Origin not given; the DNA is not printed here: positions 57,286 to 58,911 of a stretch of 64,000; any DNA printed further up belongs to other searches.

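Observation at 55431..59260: ECF sigma / anti-sigma cluster with an acidic disordered secreted protein, a TPR + beta-barrel outer-membrane protein and a DVGP-repeat peptide: candidate uncharacterised envelope system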

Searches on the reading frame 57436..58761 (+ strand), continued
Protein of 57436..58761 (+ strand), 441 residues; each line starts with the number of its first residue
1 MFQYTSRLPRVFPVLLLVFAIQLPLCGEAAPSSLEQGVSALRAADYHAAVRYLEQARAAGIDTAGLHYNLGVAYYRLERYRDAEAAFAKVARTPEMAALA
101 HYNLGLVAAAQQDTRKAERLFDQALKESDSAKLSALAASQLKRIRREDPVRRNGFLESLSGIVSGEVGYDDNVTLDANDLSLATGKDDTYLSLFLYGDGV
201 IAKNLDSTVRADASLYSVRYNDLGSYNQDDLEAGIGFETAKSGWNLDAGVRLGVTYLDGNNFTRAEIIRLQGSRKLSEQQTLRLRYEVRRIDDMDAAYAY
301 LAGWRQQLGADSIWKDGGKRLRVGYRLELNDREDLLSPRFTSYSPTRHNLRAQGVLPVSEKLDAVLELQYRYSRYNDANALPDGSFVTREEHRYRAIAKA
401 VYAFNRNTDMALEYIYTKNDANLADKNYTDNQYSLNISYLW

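Call 18: find_related_loci(query=A2, collection=genome_contigs, flank=6000)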
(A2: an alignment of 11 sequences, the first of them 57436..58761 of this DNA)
Query A2 (441 aa) in genome_contigs; peptide patterns used: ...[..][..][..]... (x = any residue, [..] = any of these).
60 stretches matched a pattern; 31 encode a relative of the query (tblastn E <= 1e-3); 31 distinct loci.
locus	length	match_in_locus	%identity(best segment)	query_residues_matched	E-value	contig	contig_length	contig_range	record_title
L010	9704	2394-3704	43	6-441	3e-114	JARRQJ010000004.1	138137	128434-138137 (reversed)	MAG: Gammaproteobacteria bacterium isolate Spart_199_MAG scaffold_22, whole genome shotgun sequence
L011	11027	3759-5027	38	17-441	4e-90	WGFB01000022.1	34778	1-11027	MAG: Gammaproteobacteria bacterium isolate S146_68 k151_204995, whole genome shotgun sequence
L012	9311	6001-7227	37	37-441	4e-76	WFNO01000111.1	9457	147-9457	MAG: Gammaproteobacteria bacterium isolate S012_109 k151_53568, whole genome shotgun sequence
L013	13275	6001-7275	36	14-434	9e-76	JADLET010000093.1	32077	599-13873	MAG: Gammaproteobacteria bacterium isolate SJ336 c_000000922964, whole genome shotgun sequence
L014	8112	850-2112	37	27-440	7e-73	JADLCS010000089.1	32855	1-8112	MAG: Gammaproteobacteria bacterium isolate SJ243 c_000001542629, whole genome shotgun sequence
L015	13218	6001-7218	36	26-431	3e-71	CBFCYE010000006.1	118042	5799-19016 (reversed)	MAG TPA_asm: uncultured Gammaproteobacteria bacterium isolate SRR26215679_binner12_Refined_162 genome assembly, contig:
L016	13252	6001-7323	32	1-441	3e-66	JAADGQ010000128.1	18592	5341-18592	MAG: Gammaproteobacteria bacterium isolate M_MetaBat.125 contig-127_10214, whole genome shotgun sequence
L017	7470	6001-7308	33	7-441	8e-61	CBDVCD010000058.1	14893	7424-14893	MAG TPA_asm: uncultured Gammaproteobacteria bacterium isolate SRR22302365_binner13_Refined_117 genome assembly, contig:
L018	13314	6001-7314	33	5-441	6e-59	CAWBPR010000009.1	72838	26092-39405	MAG: uncultured Gammaproteobacteria bacterium isolate MFD03804.bin.2.3 genome assembly, contig: contig_15611, whole geno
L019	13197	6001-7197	34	34-437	2e-58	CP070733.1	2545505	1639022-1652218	MAG: Pseudomonadota bacterium isolate bin408 chromosome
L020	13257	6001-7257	31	14-429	9e-55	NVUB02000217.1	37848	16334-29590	MAG: Ectothiorhodospiraceae bacterium isolate NORP100 NORP100_217, whole genome shotgun sequence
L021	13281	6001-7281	30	14-439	7e-54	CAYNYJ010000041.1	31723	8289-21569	MAG TPA_asm: uncultured Ectothiorhodospiraceae bacterium isolate SRP215229_co1_30 genome assembly, contig: NODE_747_leng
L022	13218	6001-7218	32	7-431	2e-48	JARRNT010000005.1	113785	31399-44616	MAG: Gammaproteobacteria bacterium isolate Spart_131_MAG scaffold_118, whole genome shotgun sequence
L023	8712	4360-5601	29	7-437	1e-43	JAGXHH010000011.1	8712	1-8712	MAG: Desulfobacteraceae bacterium isolate LH_M58 k141_63240, whole genome shotgun sequence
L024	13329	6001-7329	30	13-441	2e-42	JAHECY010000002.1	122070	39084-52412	MAG: Gammaproteobacteria bacterium isolate Ww183 NODE_141_length_122070_cov_4.683794, whole genome shotgun sequence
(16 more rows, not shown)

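Call 19: predict_structure(alignment_id=A1)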
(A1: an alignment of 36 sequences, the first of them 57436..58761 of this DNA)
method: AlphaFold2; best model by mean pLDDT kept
length: 441 residues; sequences in the alignment: 36
mean_pLDDT: 91.4   pTM: 0.66
mean pLDDT of the five models: 91.4, 90.3, 90.3, 90.2, 88.5
residues with pLDDT >= 90: 371; 70-90: 22; 50-70: 30; < 50: 18
segments of 3 or more residues with pLDDT < 50: 1-3, 22-27, 148-154
pLDDT, mean of each block of 10 residues (from residue 1): 47 58 51 94 97 96 97 98 98 97 98 94 97 96 71 62 98 74 88 97 92 98 95 97 96 96 97 98 99 94 97 97 98 91 96 98 98 96 96 98 97 98 94 98 93
secondary structure, 60 per line:
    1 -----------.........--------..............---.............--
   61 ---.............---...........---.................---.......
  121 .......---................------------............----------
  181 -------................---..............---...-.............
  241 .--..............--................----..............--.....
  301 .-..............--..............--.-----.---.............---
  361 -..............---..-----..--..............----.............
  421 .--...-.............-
elements in order: H12-20 H29-42 H46-58 H64-76 H80-90 H94-110 H114-127 H131-146 E159-170 E188-203 E207-220 E228-241 E244-257 E260-275 E280-293 H296-301 E303-316 E319-332 E345-357 E362-375 E390-403 E408-421 E428-440

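Call 25: fold_search(model_id=the predicted structure, library=pdb)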
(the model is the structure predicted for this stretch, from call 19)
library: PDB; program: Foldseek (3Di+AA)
matches with E <= 10: 1641; with E <= 0.001: 552
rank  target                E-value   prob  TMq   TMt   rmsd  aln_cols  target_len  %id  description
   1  9b8a                  4.4e-12  1.00  0.38  0.32  13.6       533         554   11  Cryo-EM structure of E. coli cellulose synthase subunit C (released 2025-02-19)
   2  9b8h_A                6.2e-12  1.00  0.37  0.30  13.8       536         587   12  Cryo-EM structure of E. coli cellulose synthase subunit C with cellotetraose (released 2025-02-19)
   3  4v3g_A                6.2e-11  1.00  0.40  0.51   9.5       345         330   13  Crystal structure of CymA from Klebsiella oxytoca (released 2015-06-03)
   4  2x9k                  6.9e-11  1.00  0.44  0.65   6.0       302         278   14  Structure of a E.coli porin (released 2011-01-26)
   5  4v3g_B                6.9e-11  1.00  0.41  0.52  11.4       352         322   13  Crystal structure of CymA from Klebsiella oxytoca (released 2015-06-03)
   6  4v3h_B                7.3e-11  1.00  0.41  0.54   6.7       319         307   13  Crystal structure of CymA from Klebsiella oxytoca (released 2015-06-03)
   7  3sy7                  1.4e-10  1.00  0.33  0.37   9.3       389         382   11  Improved crystal structure of Pseudomonas aeruginosa OprD (released 2012-02-08)
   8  4v3h_A                1.7e-10  1.00  0.42  0.55   6.4       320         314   12  Crystal structure of CymA from Klebsiella oxytoca (released 2015-06-03)
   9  2f1c                  4.4e-10  1.00  0.40  0.64   6.2       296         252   12  Crystal structure of the monomeric porin OmpG (released 2006-06-27)
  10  8wv0_B                4.7e-10  1.00  0.40  0.51   9.8       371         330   10  Outer membrane porin of Burkholderia pseudomallei (BpsOmp38) (released 2024-10-30)
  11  9a32_MODEL_1_A        4.7e-10  1.00  0.40  0.46  11.5       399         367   12  Model of E. coli OmpC by in-cell photo-crosslinking MS and deep learning (released 2023-02-24)
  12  4d5b_A                5.9e-10  1.00  0.41  0.54   6.5       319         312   12  Crystal structure of CymA from Klebsiella oxytoca (released 2015-06-03)
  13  4foz                  6.2e-10  1.00  0.34  0.38   9.0       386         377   12  Crystal Structure of OccD1 (OprD) Y282R/D307H (released 2013-03-13)
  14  1uyn                  8.2e-10  1.00  0.27  0.38  18.5       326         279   14  Translocator domain of autotransporter NalP from Neisseria meningitidis (released 2004-03-18)
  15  2y2x_A                8.7e-10  1.00  0.34  0.38   9.3       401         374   11  Crystal Structure of Pseudomonas Aeruginosa OpdK with Vanillate (released 2011-12-28)
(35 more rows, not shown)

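Call 42: search_protein_families(library=pfam, proteins=[P0053, P0085, P0021, P0008, P0015, P0044, P0045, P0056, P0074, P0032], max_evalue=0.01)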
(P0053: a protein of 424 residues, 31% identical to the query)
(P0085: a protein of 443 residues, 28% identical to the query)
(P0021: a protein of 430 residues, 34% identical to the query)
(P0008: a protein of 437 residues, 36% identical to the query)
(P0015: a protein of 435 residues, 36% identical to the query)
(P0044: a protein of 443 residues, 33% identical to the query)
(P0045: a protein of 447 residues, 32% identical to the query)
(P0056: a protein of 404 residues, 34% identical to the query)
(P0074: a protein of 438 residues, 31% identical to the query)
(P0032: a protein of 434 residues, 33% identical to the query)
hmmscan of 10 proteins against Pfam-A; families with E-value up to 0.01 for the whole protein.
P0053 (424 aa): 14 families
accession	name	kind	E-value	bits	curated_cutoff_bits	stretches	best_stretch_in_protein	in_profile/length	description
PF07719.23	TPR_2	-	4.3e-15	55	27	3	61-85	1-25/34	Tetratricopeptide repeat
PF00515.34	TPR_1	-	9e-15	54.2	27.8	2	97-125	3-31/34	Tetratricopeptide repeat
PF13432.12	TPR_16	-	3.2e-12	47.1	32.7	1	32-87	2-57/65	Tetratricopeptide repeat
PF13181.12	TPR_8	-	1.5e-10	40.8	25.7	1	97-125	3-31/34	Tetratricopeptide repeat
PF13174.12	TPR_6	-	3e-09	37.4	26.3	0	65-89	4-28/33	Tetratricopeptide repeat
PF13424.12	TPR_12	-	1.1e-08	35.5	30.1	2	60-125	2-75/77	Tetratricopeptide repeat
PF13414.12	TPR_11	-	1e-06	28.7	26.8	1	38-75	5-42/42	TPR repeat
PF13505.12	OMP_b-brl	-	1.1e-06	29.3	28.7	1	264-420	22-173/175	Outer membrane protein beta-barrel domain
PF13176.12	TPR_7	-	3.8e-05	23.9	27.9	0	64-82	2-20/36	Tetratricopeptide repeat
PF14559.12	TPR_19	-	7.9e-05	23.3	25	1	37-91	1-55/68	Tetratricopeptide repeat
PF10082.15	BBP2_2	-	0.00021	20.7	23.7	1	328-418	292-374/378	Putative beta-barrel porin 2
PF13374.12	TPR_10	-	0.00099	19.5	27.5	0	66-81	7-22/42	Tetratricopeptide repeat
PF10345.15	Cohesin_load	-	0.0051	15.7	25.8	1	8-135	293-442/585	Cohesin loading factor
PF13525.12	YfiO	-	0.0097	16.1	25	0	25-108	3-92/203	Outer membrane lipoprotein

P0085 (443 aa): 13 families
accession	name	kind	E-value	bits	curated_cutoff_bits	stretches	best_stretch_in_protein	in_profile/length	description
PF13432.12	TPR_16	-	6.9e-14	52.4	32.7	2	31-86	3-58/65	Tetratricopeptide repeat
PF07719.23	TPR_2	-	3.8e-11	42.6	27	1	60-86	2-28/34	Tetratricopeptide repeat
PF13424.12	TPR_12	-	6e-11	42.8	30.1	2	60-123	4-76/77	Tetratricopeptide repeat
PF00515.34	TPR_1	-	1.4e-08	34.7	27.8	1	61-82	3-24/34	Tetratricopeptide repeat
PF07721.20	TPR_4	-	2.9e-08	34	27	0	59-84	1-26/26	Tetratricopeptide repeat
PF14559.12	TPR_19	-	1.4e-07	32.1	25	1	36-90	2-56/68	Tetratricopeptide repeat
PF13176.12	TPR_7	-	9.6e-06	25.7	27.9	0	62-90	2-30/36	Tetratricopeptide repeat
PF13181.12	TPR_8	-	1.8e-05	25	25.7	0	61-86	3-28/34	Tetratricopeptide repeat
PF13414.12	TPR_11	-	4.6e-05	23.5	26.8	1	34-73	3-42/42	TPR repeat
PF13428.12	TPR_14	-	6.1e-05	23.8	23.5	0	33-66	9-42/44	Tetratricopeptide repeat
PF07219.19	HemY_N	-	0.0018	18.8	31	0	22-65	56-98/107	HemY protein N-terminus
PF12895.13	ANAPC3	-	0.0042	17.8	27.2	0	28-80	26-77/82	Anaphase-promoting complex, cyclosome, subunit 3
PF24575.1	TPR_Slam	-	0.0065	17.3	35.2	0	87-134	42-89/104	Surface lipoprotein assembly modifier, N-terminal TPR repeats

P0021 (430 aa): 17 families
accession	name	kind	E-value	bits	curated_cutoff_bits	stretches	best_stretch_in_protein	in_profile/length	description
PF07719.23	TPR_2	-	2.9e-14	52.3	27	2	64-94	2-32/34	Tetratricopeptide repeat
PF00515.34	TPR_1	-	1.8e-10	40.6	27.8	1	65-94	3-32/34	Tetratricopeptide repeat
PF13181.12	TPR_8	-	1.3e-09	37.8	25.7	1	99-124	3-28/34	Tetratricopeptide repeat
PF13432.12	TPR_16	-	1.6e-09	38.5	32.7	1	67-125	1-59/65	Tetratricopeptide repeat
PF12895.13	ANAPC3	-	1.5e-08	35.3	27.2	1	14-88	8-81/82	Anaphase-promoting complex, cyclosome, subunit 3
PF13414.12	TPR_11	-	8.1e-08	32.3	26.8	2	40-77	5-42/42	TPR repeat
PF07721.20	TPR_4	-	1.3e-07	32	27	0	101-122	5-26/26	Tetratricopeptide repeat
PF13424.12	TPR_12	-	1.7e-07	31.7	30.1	1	45-90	26-72/77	Tetratricopeptide repeat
PF14559.12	TPR_19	-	1.5e-06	28.8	25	1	75-130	3-59/68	Tetratricopeptide repeat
PF10082.15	BBP2_2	-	0.00014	21.3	23.7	1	376-426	324-374/378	Putative beta-barrel porin 2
PF13374.12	TPR_10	-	0.00019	21.8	27.5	0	102-127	7-32/42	Tetratricopeptide repeat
PF13174.12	TPR_6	-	0.0003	21.7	26.3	0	67-92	4-29/33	Tetratricopeptide repeat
PF13176.12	TPR_7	-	0.00069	20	27.9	0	66-90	2-26/36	Tetratricopeptide repeat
PF13428.12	TPR_14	-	0.002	19.1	23.5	0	64-94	2-32/44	Tetratricopeptide repeat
PF13505.12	OMP_b-brl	-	0.0074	16.9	28.7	1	308-430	59-175/175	Outer membrane protein beta-barrel domain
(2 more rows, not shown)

P0008 (437 aa): 12 families
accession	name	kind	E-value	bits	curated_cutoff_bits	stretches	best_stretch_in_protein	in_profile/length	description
PF00515.34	TPR_1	-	1.6e-08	34.4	27.8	1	65-93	2-30/34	Tetratricopeptide repeat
PF10082.15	BBP2_2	-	3e-08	33.4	23.7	1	328-435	278-376/378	Putative beta-barrel porin 2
PF07719.23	TPR_2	-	5.4e-07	29.7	27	1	65-92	2-29/34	Tetratricopeptide repeat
PF13432.12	TPR_16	-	1.9e-06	28.6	32.7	1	34-83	1-50/65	Tetratricopeptide repeat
PF13181.12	TPR_8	-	3.3e-05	24.2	25.7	0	65-92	2-29/34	Tetratricopeptide repeat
PF25068.1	ARM_TT21_4th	-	8.7e-05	23.3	30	1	44-137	13-108/153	Tetratricopeptide repeat protein 21 forth ARM domain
PF12895.13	ANAPC3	-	0.00021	22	27.2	1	28-89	21-81/82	Anaphase-promoting complex, cyclosome, subunit 3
PF13424.12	TPR_12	-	0.00032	21.3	30.1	0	35-56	50-71/77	Tetratricopeptide repeat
PF04049.19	ANAPC8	-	0.00073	19.6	23.8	1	49-160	58-165/267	Anaphase promoting complex subunit 8 / Cdc23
PF14559.12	TPR_19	-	0.0027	18.4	25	1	43-85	4-46/68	Tetratricopeptide repeat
PF13174.12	TPR_6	-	0.0068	17.4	26.3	0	68-90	4-26/33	Tetratricopeptide repeat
PF13414.12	TPR_11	-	0.0068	16.5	26.8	0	43-77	7-41/42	TPR repeat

P0015 (435 aa): 10 families
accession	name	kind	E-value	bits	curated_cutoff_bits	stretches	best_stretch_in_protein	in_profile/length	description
PF07719.23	TPR_2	-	8.1e-10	38.5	27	1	61-86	3-28/34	Tetratricopeptide repeat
PF00515.34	TPR_1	-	2.1e-09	37.2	27.8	0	63-85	5-27/34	Tetratricopeptide repeat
PF13432.12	TPR_16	-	2.1e-07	31.7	32.7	1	63-118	1-56/65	Tetratricopeptide repeat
PF10082.15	BBP2_2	-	8.9e-06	25.2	23.7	1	341-430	294-374/378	Putative beta-barrel porin 2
PF25068.1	ARM_TT21_4th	-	1.3e-05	26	30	1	37-145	11-121/153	Tetratricopeptide repeat protein 21 forth ARM domain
PF12895.13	ANAPC3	-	1.4e-05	25.7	27.2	1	19-81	17-78/82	Anaphase-promoting complex, cyclosome, subunit 3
PF13424.12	TPR_12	-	1.5e-05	25.5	30.1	1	32-85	10-71/77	Tetratricopeptide repeat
PF13174.12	TPR_6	-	4.6e-05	24.2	26.3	0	26-50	1-25/33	Tetratricopeptide repeat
PF13181.12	TPR_8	-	0.00027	21.3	25.7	0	95-124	3-32/34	Tetratricopeptide repeat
PF14559.12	TPR_19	-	0.0019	19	25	1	35-89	1-55/68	Tetratricopeptide repeat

P0044 (443 aa): 13 families
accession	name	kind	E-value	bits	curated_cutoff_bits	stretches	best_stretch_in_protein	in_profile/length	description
PF07719.23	TPR_2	-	3e-11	43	27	1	72-101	1-30/34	Tetratricopeptide repeat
PF00515.34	TPR_1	-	4.4e-09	36.2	27.8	1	72-100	1-29/34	Tetratricopeptide repeat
PF13432.12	TPR_16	-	1.4e-08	35.5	32.7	1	43-99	2-58/65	Tetratricopeptide repeat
PF13424.12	TPR_12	-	5.2e-07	30.2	30.1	2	50-99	15-72/77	Tetratricopeptide repeat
PF13414.12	TPR_11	-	1.7e-06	28.1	26.8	1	52-86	8-42/42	TPR repeat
PF13181.12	TPR_8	-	3.9e-06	27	25.7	1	73-99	2-28/34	Tetratricopeptide repeat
PF14559.12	TPR_19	-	2.2e-05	25.1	25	1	51-101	4-54/68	Tetratricopeptide repeat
PF13174.12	TPR_6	-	4.2e-05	24.4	26.3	1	76-100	4-28/33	Tetratricopeptide repeat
PF13505.12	OMP_b-brl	-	4.5e-05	24.1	28.7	1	235-426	12-158/175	Outer membrane protein beta-barrel domain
PF21012.3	DUF6850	-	0.00028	20.6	27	1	286-436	248-398/464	Family of unknown function (DUF6850)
PF13374.12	TPR_10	-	0.0006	20.2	27.5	1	77-99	7-29/42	Tetratricopeptide repeat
PF07721.20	TPR_4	-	0.00078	20.3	27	1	72-97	1-26/26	Tetratricopeptide repeat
PF13431.12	TPR_17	-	0.0041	17.7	24.4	0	72-93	13-34/34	Tetratricopeptide repeat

P0045 (447 aa): 10 families
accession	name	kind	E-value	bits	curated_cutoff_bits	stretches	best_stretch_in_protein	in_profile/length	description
PF13432.12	TPR_16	-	2.6e-16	60.2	32.7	2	46-104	1-59/65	Tetratricopeptide repeat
PF07719.23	TPR_2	-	4e-13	48.8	27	1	77-103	2-28/34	Tetratricopeptide repeat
PF00515.34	TPR_1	-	1.5e-07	31.3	27.8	0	78-96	3-21/34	Tetratricopeptide repeat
PF13424.12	TPR_12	-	5.2e-07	30.2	30.1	0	49-103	10-72/77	Tetratricopeptide repeat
PF07721.20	TPR_4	-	3.3e-06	27.6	27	0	76-98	1-23/26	Tetratricopeptide repeat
PF13174.12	TPR_6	-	5.1e-06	27.2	26.3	0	112-133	2-23/33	Tetratricopeptide repeat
PF07219.19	HemY_N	-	1.2e-05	25.8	31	0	40-81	57-97/107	HemY protein N-terminus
PF13414.12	TPR_11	-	2.7e-05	24.2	26.8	1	52-90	4-42/42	TPR repeat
PF14559.12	TPR_19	-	5.7e-05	23.8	25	1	54-104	3-53/68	Tetratricopeptide repeat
PF13428.12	TPR_14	-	0.0019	19.1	23.5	0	52-83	11-42/44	Tetratricopeptide repeat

P0056 (404 aa): 10 families
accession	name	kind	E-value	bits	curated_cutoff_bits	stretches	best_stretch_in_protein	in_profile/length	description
PF13432.12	TPR_16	-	1.6e-08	35.3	32.7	2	62-116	7-61/65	Tetratricopeptide repeat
PF07719.23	TPR_2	-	4.6e-08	33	27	0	86-113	1-28/34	Tetratricopeptide repeat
PF13609.12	Porin_4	-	2.7e-06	27.8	27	1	281-384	213-309/310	Gram-negative porin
PF10082.15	BBP2_2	-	7.9e-05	22.1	23.7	1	315-402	290-376/378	Putative beta-barrel porin 2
PF14559.12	TPR_19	-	0.00011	22.9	25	1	30-80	3-53/68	Tetratricopeptide repeat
PF00515.34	TPR_1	-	0.00014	21.9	27.8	0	86-112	1-27/34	Tetratricopeptide repeat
PF13505.12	OMP_b-brl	-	0.0003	21.4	28.7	0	296-402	22-134/175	Outer membrane protein beta-barrel domain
PF04338.18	DUF481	-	0.0011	19.4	21.1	0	206-266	14-74/210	Protein of unknown function, DUF481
PF25222.1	DUF7840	-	0.0026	17.9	27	0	333-403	90-155/224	Domain of unknown function (DUF7840)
PF22774.2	DNAJC11_beta-barrel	-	0.0038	17.3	27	0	289-369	111-186/227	DNAJC11, beta-barrel domain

P0074 (438 aa): 11 families
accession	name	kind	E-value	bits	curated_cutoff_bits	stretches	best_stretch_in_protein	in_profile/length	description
PF07719.23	TPR_2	-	1.6e-12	46.9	27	1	60-87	2-29/34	Tetratricopeptide repeat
PF13432.12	TPR_16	-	7.2e-11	42.8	32.7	2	29-89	1-61/65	Tetratricopeptide repeat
PF13424.12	TPR_12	-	2.5e-08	34.4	30.1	2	61-121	5-74/77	Tetratricopeptide repeat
PF00515.34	TPR_1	-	2.3e-07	30.8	27.8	0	61-82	3-24/34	Tetratricopeptide repeat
PF07721.20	TPR_4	-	3e-06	27.7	27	0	93-117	2-26/26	Tetratricopeptide repeat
PF13414.12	TPR_11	-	2.5e-05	24.3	26.8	1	35-72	4-41/42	TPR repeat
PF13181.12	TPR_8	-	3.1e-05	24.2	25.7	0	61-89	3-31/34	Tetratricopeptide repeat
PF07219.19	HemY_N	-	5.3e-05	23.7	31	0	22-64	56-97/107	HemY protein N-terminus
PF14559.12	TPR_19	-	0.00066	20.4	25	1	36-92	2-58/68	Tetratricopeptide repeat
PF13609.12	Porin_4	-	0.001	19.4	27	0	282-367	234-307/310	Gram-negative porin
PF07720.18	TPR_3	-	0.0063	17.1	20.7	0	34-54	10-30/34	Tetratricopeptide repeat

P0032 (434 aa): 11 families
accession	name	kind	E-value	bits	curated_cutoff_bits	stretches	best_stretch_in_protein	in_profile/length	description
PF13432.12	TPR_16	-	2.6e-14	53.8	32.7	2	65-121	2-58/65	Tetratricopeptide repeat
PF07719.23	TPR_2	-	3.8e-10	39.5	27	1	61-87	2-28/34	Tetratricopeptide repeat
PF00515.34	TPR_1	-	1.1e-09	38.2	27.8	1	62-85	3-26/34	Tetratricopeptide repeat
PF13424.12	TPR_12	-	3.2e-06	27.7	30.1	2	61-120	4-71/77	Tetratricopeptide repeat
PF13181.12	TPR_8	-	1.7e-05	25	25.7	1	62-86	3-27/34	Tetratricopeptide repeat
PF13174.12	TPR_6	-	2.1e-05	25.3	26.3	1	64-88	4-28/33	Tetratricopeptide repeat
PF14559.12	TPR_19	-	7.5e-05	23.4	25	1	37-92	2-57/68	Tetratricopeptide repeat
PF13176.12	TPR_7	-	0.00048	20.4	27.9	1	62-92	1-34/36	Tetratricopeptide repeat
PF13431.12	TPR_17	-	0.0011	19.6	24.4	0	59-81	12-34/34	Tetratricopeptide repeat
PF13428.12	TPR_14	-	0.0014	19.6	23.5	1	60-96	1-38/44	Tetratricopeptide repeat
PF13374.12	TPR_10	-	0.002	18.5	27.5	1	63-85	5-27/42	Tetratricopeptide repeat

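Call 43: search_protein_families(library=ncbifam, proteins=[L007:3755-4942:-, L007:3102-3758:-, L007:1738-3102:-, L007:8479-8877:+, L007:9187-10791:+, L007:10801-12108:+, L007:12122-12787:+, L007:12777-14894:+], max_evalue=0.01)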
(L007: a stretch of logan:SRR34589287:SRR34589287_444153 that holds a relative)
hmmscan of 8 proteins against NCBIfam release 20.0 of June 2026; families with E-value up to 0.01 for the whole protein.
L007:3755-4942:- (395 aa): 0 families

L007:3102-3758:- (218 aa): 0 families

L007:1738-3102:- (454 aa): 1 family
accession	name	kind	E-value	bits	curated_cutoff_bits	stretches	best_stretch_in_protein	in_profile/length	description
NF050077.1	pilus_FilA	exception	0.0074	15.7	220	0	12-46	4-35/279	putative pilus system protein FilA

L007:8479-8877:+ (132 aa): 0 families

L007:9187-10791:+ (534 aa): 0 families

L007:10801-12108:+ (435 aa): 0 families

L007:12122-12787:+ (221 aa): 0 families

L007:12777-14894:+ (705 aa): 1 family
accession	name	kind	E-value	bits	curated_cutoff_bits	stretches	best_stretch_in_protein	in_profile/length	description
NF050077.1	pilus_FilA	exception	2.1e-06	27.4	220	1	11-111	9-112/279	putative pilus system protein FilA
